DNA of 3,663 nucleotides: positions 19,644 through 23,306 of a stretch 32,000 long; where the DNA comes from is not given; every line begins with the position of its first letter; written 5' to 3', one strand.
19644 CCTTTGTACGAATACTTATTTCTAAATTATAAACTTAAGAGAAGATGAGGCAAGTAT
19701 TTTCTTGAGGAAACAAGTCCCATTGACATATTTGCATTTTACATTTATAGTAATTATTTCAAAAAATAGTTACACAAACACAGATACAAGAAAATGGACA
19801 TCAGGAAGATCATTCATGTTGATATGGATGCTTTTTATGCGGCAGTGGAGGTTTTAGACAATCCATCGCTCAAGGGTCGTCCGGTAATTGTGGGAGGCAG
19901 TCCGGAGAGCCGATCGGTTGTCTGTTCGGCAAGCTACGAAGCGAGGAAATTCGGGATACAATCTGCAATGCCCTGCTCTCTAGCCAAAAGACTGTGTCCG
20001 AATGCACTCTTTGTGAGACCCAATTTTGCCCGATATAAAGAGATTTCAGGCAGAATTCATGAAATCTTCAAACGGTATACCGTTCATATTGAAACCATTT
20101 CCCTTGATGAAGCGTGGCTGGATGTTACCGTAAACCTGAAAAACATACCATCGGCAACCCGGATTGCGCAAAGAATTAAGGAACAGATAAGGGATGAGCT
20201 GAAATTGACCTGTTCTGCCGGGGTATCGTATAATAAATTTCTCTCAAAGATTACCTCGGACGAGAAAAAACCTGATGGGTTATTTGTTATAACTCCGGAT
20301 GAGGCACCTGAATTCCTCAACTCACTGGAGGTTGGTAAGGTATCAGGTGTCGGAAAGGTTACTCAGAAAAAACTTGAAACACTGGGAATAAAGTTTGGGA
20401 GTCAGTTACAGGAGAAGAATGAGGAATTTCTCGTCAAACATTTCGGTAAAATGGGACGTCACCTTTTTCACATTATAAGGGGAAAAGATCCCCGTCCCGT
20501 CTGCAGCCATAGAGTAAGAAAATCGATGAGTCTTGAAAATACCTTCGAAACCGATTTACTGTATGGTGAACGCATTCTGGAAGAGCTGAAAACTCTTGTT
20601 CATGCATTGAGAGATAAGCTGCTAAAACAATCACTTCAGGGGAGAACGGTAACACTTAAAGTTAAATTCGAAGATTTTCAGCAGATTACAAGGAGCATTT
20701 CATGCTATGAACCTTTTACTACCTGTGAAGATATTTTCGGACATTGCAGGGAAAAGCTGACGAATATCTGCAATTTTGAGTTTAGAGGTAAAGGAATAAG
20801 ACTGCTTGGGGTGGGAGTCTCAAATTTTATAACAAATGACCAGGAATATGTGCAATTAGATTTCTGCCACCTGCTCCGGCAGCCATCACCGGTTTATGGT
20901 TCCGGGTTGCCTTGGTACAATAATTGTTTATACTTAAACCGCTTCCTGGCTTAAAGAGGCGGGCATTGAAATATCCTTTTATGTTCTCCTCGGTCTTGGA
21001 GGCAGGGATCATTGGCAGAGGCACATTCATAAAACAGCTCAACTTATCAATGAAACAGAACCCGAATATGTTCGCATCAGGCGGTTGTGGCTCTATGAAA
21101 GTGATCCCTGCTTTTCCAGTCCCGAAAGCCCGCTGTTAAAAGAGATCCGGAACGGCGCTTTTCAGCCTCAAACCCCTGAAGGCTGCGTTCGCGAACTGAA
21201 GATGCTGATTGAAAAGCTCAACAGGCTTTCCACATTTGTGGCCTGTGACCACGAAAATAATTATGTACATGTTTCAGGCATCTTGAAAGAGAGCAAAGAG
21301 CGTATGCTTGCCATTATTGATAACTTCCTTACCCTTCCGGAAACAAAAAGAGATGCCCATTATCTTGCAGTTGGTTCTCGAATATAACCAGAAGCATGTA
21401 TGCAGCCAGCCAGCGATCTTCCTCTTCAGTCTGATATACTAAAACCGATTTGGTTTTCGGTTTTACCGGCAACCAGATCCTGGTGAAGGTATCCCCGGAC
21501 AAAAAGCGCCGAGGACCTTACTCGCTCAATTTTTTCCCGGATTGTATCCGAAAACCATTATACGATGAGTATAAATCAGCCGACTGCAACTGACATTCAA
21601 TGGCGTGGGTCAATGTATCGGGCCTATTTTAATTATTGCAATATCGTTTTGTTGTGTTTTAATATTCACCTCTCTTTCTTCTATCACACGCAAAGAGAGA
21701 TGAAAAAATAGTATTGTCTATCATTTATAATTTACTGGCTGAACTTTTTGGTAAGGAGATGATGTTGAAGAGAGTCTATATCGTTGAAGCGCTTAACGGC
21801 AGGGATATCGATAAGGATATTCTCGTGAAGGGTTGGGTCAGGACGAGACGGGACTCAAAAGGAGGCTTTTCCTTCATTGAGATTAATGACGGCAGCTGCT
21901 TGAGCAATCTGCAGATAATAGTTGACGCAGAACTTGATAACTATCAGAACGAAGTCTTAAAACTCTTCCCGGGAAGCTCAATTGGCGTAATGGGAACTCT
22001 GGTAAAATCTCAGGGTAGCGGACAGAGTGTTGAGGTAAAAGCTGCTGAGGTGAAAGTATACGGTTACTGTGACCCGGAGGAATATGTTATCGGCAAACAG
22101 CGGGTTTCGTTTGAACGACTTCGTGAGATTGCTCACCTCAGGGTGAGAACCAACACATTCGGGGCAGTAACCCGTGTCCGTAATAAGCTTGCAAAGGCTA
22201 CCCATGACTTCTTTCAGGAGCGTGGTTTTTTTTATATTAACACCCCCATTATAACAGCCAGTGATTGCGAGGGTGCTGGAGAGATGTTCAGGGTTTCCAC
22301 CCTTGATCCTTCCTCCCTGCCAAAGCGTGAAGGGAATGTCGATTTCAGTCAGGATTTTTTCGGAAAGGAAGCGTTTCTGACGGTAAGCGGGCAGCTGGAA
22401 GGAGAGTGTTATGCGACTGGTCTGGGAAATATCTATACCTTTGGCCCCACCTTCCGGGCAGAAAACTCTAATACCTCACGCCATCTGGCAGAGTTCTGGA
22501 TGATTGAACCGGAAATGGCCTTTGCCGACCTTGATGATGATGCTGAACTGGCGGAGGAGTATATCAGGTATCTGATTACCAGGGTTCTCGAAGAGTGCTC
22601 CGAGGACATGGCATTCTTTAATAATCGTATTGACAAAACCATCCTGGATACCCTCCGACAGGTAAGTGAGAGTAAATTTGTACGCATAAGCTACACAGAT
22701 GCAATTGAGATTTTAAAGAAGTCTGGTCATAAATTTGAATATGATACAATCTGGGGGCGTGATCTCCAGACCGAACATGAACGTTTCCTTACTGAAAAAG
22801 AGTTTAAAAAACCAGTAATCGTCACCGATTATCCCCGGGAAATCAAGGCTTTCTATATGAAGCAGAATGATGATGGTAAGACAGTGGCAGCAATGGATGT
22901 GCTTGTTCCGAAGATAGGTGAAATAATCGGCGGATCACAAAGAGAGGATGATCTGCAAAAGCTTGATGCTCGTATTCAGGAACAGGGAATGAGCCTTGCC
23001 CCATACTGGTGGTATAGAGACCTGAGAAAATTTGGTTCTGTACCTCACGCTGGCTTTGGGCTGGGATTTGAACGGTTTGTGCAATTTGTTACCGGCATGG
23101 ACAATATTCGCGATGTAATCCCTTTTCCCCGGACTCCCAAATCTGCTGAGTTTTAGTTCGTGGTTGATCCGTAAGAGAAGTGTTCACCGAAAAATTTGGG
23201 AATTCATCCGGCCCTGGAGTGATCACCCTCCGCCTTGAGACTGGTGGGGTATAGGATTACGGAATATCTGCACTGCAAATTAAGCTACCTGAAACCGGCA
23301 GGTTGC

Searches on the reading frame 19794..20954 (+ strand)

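Call 12: search_protein_families(library=pfam, proteins=[window:19794-20954:+])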
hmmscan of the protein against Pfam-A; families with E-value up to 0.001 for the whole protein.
window:19794-20954:+ (386 aa): 4 families
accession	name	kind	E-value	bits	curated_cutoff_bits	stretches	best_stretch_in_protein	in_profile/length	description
PF00817.25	IMS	-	2.9e-51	173.7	23.2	1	9-156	1-148/148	impB/mucB/samB family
PF11799.13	IMS_C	-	2.1e-21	76.8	20.7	1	242-356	1-108/109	impB/mucB/samB family C-terminal domain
PF11798.14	IMS_HHH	-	2.4e-07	31.1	24.4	1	168-199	1-32/32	IMS family HHH motif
PF21999.2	IMS_HHH_1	-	3.7e-07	30.9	27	1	185-232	5-53/53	DNA polymerase-iota, thumb domain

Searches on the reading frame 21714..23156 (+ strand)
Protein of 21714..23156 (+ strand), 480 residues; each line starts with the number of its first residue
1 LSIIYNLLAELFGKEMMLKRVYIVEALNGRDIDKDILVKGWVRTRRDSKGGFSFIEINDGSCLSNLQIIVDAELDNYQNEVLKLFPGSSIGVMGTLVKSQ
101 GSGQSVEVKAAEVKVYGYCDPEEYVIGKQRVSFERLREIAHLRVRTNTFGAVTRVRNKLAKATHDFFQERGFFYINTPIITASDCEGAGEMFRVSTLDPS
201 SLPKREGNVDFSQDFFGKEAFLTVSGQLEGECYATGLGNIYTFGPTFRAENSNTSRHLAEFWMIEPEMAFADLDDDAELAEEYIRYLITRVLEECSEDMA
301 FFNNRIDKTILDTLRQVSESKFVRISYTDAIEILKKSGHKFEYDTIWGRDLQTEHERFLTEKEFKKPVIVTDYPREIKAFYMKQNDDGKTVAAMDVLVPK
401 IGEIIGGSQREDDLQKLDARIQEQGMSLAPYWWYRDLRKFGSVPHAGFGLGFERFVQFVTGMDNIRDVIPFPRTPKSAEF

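Call 12: search_protein_families(library=pfam, proteins=[window:21714-23156:+])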
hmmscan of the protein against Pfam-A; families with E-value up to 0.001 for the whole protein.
window:21714-23156:+ (480 aa): 2 families
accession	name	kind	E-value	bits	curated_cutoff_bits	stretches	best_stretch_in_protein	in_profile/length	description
PF00152.25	tRNA-synt_2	-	1.1e-67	228.7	25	1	140-474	9-307/308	tRNA synthetases class II (D, K and N)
PF01336.31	tRNA_anti-codon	-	1.9e-11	44.1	27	1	37-115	2-74/75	OB-fold nucleic acid binding domain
